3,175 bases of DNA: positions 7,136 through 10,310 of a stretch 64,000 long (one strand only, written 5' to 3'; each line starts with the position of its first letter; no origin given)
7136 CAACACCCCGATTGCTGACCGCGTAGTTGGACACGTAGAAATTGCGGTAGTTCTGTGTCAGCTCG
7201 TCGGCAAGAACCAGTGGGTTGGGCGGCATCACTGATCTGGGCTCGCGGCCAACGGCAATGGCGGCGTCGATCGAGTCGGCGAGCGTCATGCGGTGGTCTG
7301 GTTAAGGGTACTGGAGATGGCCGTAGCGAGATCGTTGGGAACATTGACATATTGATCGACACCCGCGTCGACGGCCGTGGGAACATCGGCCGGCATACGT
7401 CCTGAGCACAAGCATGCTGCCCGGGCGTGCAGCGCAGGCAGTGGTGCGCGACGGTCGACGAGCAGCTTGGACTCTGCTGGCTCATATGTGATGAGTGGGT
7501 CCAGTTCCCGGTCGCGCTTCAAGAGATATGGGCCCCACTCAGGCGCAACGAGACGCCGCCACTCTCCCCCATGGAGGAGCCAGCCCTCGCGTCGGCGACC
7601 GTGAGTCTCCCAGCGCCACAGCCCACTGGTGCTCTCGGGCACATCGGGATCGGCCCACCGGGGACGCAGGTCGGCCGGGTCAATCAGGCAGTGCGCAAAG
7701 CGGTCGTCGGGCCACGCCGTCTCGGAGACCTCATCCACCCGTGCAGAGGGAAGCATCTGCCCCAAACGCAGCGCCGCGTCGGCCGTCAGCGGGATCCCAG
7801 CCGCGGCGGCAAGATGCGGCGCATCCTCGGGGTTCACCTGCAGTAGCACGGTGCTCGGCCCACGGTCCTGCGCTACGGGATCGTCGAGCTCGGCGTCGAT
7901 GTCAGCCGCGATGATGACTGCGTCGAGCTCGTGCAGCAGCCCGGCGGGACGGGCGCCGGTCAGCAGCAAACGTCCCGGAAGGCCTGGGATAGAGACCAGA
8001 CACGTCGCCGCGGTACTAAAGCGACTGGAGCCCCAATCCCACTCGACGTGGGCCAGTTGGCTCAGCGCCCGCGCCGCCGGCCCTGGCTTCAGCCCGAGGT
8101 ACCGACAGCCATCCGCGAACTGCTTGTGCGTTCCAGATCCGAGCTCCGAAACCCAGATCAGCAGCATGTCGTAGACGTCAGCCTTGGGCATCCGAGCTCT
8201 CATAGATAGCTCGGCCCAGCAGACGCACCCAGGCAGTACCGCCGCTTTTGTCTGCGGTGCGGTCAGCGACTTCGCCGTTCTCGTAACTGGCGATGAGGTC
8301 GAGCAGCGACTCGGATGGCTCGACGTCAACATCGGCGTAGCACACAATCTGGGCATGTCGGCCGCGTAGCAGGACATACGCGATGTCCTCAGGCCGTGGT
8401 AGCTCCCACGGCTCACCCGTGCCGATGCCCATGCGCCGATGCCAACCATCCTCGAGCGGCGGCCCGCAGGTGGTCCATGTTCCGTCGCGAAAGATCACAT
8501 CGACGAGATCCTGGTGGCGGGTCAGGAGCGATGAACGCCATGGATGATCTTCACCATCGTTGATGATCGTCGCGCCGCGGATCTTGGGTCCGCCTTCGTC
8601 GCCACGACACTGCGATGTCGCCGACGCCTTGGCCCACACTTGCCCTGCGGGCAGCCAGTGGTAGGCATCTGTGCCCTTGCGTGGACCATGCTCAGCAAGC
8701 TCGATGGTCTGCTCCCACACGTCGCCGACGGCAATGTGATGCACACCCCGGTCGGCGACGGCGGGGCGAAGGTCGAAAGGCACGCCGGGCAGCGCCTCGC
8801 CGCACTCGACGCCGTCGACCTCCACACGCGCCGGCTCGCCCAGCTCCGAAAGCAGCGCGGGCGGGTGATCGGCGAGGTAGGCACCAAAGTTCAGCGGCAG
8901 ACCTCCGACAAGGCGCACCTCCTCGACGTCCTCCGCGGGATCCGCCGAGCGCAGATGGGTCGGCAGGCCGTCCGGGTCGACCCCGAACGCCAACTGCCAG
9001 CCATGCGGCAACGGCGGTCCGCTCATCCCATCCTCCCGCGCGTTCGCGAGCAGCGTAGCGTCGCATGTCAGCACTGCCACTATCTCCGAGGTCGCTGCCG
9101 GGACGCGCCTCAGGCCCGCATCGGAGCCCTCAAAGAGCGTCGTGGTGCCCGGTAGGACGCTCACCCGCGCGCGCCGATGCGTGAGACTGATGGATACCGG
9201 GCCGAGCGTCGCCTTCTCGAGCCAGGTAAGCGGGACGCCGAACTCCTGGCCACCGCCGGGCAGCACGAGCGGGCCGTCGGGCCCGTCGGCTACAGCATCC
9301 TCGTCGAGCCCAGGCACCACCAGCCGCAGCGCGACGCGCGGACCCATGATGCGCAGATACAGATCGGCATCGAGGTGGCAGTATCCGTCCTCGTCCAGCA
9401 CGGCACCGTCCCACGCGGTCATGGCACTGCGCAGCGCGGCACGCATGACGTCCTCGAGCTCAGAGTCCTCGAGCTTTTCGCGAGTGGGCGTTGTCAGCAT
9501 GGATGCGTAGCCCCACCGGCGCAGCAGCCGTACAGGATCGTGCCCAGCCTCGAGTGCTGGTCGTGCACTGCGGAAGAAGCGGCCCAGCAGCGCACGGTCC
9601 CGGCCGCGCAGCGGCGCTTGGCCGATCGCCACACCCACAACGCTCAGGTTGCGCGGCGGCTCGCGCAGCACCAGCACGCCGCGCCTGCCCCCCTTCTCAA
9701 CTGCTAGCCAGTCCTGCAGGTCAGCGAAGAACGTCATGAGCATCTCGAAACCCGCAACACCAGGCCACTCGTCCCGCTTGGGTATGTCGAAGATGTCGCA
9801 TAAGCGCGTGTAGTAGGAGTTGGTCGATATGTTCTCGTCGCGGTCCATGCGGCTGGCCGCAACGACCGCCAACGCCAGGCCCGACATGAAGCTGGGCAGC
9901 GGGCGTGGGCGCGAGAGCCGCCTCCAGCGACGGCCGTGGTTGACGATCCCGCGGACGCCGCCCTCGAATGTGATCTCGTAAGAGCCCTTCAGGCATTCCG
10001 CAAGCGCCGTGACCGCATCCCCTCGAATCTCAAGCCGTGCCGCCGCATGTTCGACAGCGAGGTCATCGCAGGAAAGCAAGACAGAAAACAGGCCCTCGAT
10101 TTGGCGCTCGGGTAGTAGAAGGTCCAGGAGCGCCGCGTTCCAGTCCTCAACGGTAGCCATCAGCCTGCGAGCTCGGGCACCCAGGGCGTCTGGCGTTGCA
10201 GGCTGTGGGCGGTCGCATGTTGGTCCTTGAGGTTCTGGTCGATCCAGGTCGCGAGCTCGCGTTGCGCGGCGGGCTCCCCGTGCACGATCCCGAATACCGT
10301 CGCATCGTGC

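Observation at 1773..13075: Four-gene Druantia-like operon headed by a beta-CASP nuclease: candidate undescribed defence system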

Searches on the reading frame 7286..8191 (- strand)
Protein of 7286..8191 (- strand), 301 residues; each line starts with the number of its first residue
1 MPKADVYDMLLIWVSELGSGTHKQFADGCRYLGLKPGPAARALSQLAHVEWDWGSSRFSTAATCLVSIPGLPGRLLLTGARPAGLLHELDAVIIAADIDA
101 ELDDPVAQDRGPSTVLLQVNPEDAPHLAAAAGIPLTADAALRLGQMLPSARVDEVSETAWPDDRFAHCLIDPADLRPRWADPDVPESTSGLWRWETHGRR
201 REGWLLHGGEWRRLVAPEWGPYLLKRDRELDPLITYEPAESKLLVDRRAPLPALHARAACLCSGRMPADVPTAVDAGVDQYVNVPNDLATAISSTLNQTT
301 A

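Call 66: search_solved_structures(query=A2, max_evalue=1)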
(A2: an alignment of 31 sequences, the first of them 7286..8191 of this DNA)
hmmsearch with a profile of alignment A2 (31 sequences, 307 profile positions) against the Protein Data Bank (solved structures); distinct sequences matched with E-value up to 1: 1.
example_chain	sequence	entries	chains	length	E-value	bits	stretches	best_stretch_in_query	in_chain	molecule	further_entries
9g12_C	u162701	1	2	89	0.31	13.3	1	97-178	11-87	Antitoxin RelB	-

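Call 70: predict_structure(alignment_id=A2)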
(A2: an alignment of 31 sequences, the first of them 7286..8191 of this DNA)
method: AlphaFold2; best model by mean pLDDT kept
length: 301 residues; sequences in the alignment: 31
mean_pLDDT: 94.6   pTM: 0.91
mean pLDDT of the five models: 94.6, 94.5, 94.4, 94.0, 93.7
residues with pLDDT >= 90: 273; 70-90: 22; 50-70: 6; < 50: 0
segments of 3 or more residues with pLDDT < 50: none
pLDDT, mean of each block of 10 residues (from residue 1): 88 98 98 96 97 94 97 98 98 98 96 98 98 97 97 95 93 92 89 83 93 94 93 96 96 97 96 86 97 92 67
secondary structure, 60 per line:
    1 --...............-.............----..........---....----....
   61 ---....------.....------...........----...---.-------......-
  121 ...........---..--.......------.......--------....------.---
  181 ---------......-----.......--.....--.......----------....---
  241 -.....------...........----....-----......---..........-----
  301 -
elements in order: H3-17 E19-21 H22-31 H36-45 E49-52 E57-60 E64-67 E74-78 H85-95 E100-102 E114-119 H121-131 H139-145 H152-155 E156-158 E167-170 E190-195 E201-207 E210-214 H217-223 E234-237 E242-246 H253-263 E268-271 E277-282 H286-295

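Call 75: fold_search(model_id=the predicted structure, library=pdb)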
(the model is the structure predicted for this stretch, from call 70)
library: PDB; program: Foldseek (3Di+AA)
matches with E <= 10: 662; with E <= 0.001: 0
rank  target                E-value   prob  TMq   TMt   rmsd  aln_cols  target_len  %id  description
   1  9kpg_A                1.7e-02  0.21  0.16  0.15  18.7       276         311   12  Crystal structure of human CASTOR2-arginine (released 2026-03-25)
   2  5gt8_C                2.2e-02  0.30  0.17  0.18  19.4       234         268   13  Crystal Structure of apo-CASTOR1 (released 2017-08-23)
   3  5gs9_C                3.1e-02  0.18  0.15  0.16  19.4       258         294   11  Crystal structure of CASTOR1-arginine (released 2016-09-28)
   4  9oti_V                3.7e-02  0.21  0.16  0.17  19.5       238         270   14  GATOR2 complex bound to arginine sensor CASTOR1 (released 2025-10-01)
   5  5f7q_C                4.2e-02  0.33  0.15  0.13  16.6       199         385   12  ROK repressor Lmo0178 from Listeria monocytogenes bound to operator (released 2016-09-07)
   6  4z3o_A                5.3e-02  0.57  0.19  0.09  12.8       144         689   10  Quinolone(Moxifloxacin)-DNA cleavage complex of topoisomerase IV from S. pneumoniae (released 2016-09-14)
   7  7rhe                  9.5e-02  0.60  0.16  0.14  12.6       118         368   14  Crystal Structure of ROK family protein from Burkholderia vietnamiensis G4 (released 2021-11-17)
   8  4zs8_A                9.5e-02  0.11  0.15  0.19  24.0       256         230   13  Crystal structure of ligand-free, full length DasR (released 2016-06-08)
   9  5f7q_L                1.2e-01  0.20  0.16  0.13  15.9       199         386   12  ROK repressor Lmo0178 from Listeria monocytogenes bound to operator (released 2016-09-07)
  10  9gef_A                1.3e-01  0.44  0.19  0.09  12.6       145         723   10  Experimental localization of metal-binding sites reveals the role of metal ions in the delafloxacin-stabilized Strepto (released 2024-10-16)
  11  5tjj_B                1.3e-01  0.38  0.17  0.20  12.6       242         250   11  Crystal structure of IcIR transcriptional regulator from Alicyclobacillus acidocaldarius (released 2016-10-26)
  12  5f7q_E                1.4e-01  0.21  0.15  0.12  16.5       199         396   10  ROK repressor Lmo0178 from Listeria monocytogenes bound to operator (released 2016-09-07)
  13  2xcq                  2.1e-01  0.35  0.19  0.10  12.6       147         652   12  The 2.98A crystal structure of the catalytic core (B'A' region) of Staphylococcus aureus DNA Gyrase (released 2010-08-04)
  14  8qmb_A                2.5e-01  0.28  0.19  0.08  12.8       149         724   11  Nucleant-assisted 2.0 A resolution structure of the Streptococcus pneumoniae topoisomerase IV-V18mer DNA complex with  (released 2024-10-02)
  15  8c41_A                3.4e-01  0.25  0.19  0.09  12.7       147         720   11  High resolution structure of the Streptococcus pneumoniae topoisomerase IV-DNA complex with the novel fluoroquinolone  (released 2024-01-10)
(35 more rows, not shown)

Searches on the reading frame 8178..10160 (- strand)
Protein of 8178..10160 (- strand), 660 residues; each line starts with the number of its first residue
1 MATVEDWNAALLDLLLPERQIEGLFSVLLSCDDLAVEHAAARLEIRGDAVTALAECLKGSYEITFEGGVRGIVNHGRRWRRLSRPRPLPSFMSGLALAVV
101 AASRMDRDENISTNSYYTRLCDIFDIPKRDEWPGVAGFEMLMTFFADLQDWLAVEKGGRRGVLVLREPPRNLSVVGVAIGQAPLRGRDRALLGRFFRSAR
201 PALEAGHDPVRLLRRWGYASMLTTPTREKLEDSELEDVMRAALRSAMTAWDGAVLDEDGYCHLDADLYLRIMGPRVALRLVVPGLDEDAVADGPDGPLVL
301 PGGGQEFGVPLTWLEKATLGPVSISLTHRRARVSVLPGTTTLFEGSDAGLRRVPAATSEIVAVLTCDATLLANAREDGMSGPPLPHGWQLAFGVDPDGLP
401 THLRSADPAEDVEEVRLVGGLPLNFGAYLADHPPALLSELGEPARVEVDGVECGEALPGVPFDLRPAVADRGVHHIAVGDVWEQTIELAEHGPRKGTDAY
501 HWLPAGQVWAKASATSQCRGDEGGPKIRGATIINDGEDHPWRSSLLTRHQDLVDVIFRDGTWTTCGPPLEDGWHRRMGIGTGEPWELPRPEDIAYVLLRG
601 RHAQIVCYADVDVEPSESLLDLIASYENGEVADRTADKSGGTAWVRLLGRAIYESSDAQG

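Call 67: search_solved_structures(query=A3, max_evalue=1)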
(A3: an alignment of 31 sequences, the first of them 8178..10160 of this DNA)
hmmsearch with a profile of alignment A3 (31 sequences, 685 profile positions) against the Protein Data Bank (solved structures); distinct sequences matched with E-value up to 1: 1.
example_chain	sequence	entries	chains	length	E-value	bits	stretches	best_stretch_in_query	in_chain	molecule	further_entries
3f6o_A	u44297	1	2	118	0.13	14.1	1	154-204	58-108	Probable transcriptional regulator, ArsR family protein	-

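Call 73: predict_structure(alignment_id=A3)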
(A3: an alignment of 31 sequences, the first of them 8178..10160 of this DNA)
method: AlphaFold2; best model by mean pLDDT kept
length: 660 residues; sequences in the alignment: 31
mean_pLDDT: 84.9   pTM: 0.61
mean pLDDT of the five models: 84.9, 84.5, 84.3, 82.7, 82.4
residues with pLDDT >= 90: 353; 70-90: 208; 50-70: 60; < 50: 39
segments of 3 or more residues with pLDDT < 50: 107-110, 407-412, 493-500, 506-514, 535-537, 539-541
pLDDT, mean of each block of 10 residues (from residue 1): 96 93 85 96 97 98 96 98 97 98 72 85 94 91 97 95 90 89 92 88 80 83 90 93 90 82 91 90 92 96 94 95 91 94 86 82 91 68 87 87 62 72 78 89 93 93 90 92 89 45 49 50 53 49 70 92 85 54 75 90 88 87 92 87 91 76
secondary structure, 60 per line:
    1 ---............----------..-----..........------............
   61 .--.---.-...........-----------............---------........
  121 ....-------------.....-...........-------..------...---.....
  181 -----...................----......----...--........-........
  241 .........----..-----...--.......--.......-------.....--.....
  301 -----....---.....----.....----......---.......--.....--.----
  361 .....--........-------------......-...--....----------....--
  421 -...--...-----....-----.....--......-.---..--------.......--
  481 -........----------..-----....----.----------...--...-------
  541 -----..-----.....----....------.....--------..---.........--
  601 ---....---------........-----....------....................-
elements in order: H4-15 H33-42 H49-61 H70-80 H92-103 H113-124 H138-142 H144-154 H176-180 H186-204 H209-214 H224-231 H233-249 E261-263 E266-272 E275-281 E289-293 E296-300 E306-309 H313-317 E322-326 E331-336 E340-346 E349-353 E361-365 H368-375 E389-394 E415-418 E422-424 E427-429 E435-438 E444-448 E451-456 E472-478 E482-489 H507-510 E526-528 E531-533 E553-557 E562-565 H572-576 E593-598 E604-607 H617-624 E630-633 H640-659

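Call 76: fold_search(model_id=the predicted structure, library=pdb)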
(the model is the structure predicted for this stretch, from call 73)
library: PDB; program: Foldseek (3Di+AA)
matches with E <= 10: 410; with E <= 0.001: 1
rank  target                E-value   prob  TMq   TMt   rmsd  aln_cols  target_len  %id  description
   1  2yn5_B                6.8e-04  0.80  0.09  0.18  24.6       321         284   10  Structural insight into the giant calcium-binding adhesin SiiE: implications for the adhesion of Salmonella enterica t (released 2013-04-03)
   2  2yn5_A                2.8e-03  0.60  0.09  0.18  24.4       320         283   10  Structural insight into the giant calcium-binding adhesin SiiE: implications for the adhesion of Salmonella enterica t (released 2013-04-03)
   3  2ra1                  1.0e-02  0.08  0.07  0.10  26.7       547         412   10  Crystal structure of the N-terminal part of the bacterial S-layer protein SbsC (released 2008-08-19)
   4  2yn3_A                1.1e-02  0.23  0.08  0.17  24.1       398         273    8  Structural insight into the giant calcium-binding adhesin SiiE: implications for the adhesion of Salmonella enterica t (released 2013-04-03)
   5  9flv_A                2.5e-02  0.15  0.10  0.14  40.9       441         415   10  CryoEM structure of the fragment-5 (2393-2807) in the grappling hook protein A (GhpA) in the bacterium Aureispira sp.  (released 2024-10-16)
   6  4uic                  5.7e-02  0.06  0.09  0.09  26.8       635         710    9  Crystal structure of the S-layer protein rSbsC(31-844) (released 2016-04-13)
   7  7pmx_A                7.9e-02  0.04  0.06  0.06  25.1       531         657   10  HsPepT1 bound to Ala-Phe in the outward facing open conformation (released 2021-10-20)
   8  7u05_B                9.3e-02  0.05  0.09  0.08  26.4       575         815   10  Structure of the yeast TRAPPII-Rab11/Ypt32 complex in the closed/closed state (composite structure) (released 2022-04-27)
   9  9flu_A                9.8e-02  0.12  0.08  0.14  32.5       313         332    9  CryoEM structure of the fragment-1 (3402-3733) in the grappling hook protein A (GhpA) in the bacterium Aureispira sp.  (released 2024-10-16)
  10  7ko8_C                1.3e-01  0.05  0.08  0.10  27.2       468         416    7  Cryo-EM structure of the mature and infective Mayaro virus (released 2021-04-28)
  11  7seg_C                1.6e-01  0.20  0.09  0.27  14.7       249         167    7  Crystal structure of the complex of CD16A bound by an anti-CD16A Fab (released 2021-11-24)
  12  4uj6                  1.8e-01  0.05  0.10  0.10  26.9       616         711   11  Structure of surface layer protein SbsC, domains 1-6 (released 2016-04-27)
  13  6yax_BBB              2.0e-01  0.16  0.10  0.28  13.8       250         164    8  Crystal structure of CD32b (Fc Gamma Receptor IIb) in complex with Human IgG1 Fab fragment (5C05) (released 2021-10-06)
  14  3b5h_A                2.0e-01  0.16  0.09  0.25  15.7       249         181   12  Crystal structure of the extracellular portion of HAb18G/CD147 (released 2008-05-06)
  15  8y81_A                2.0e-01  0.16  0.09  0.21  14.9       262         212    7  Structure of the ige-fc bound to its high affinity receptor fc(epsilon)ri (released 2024-07-10)
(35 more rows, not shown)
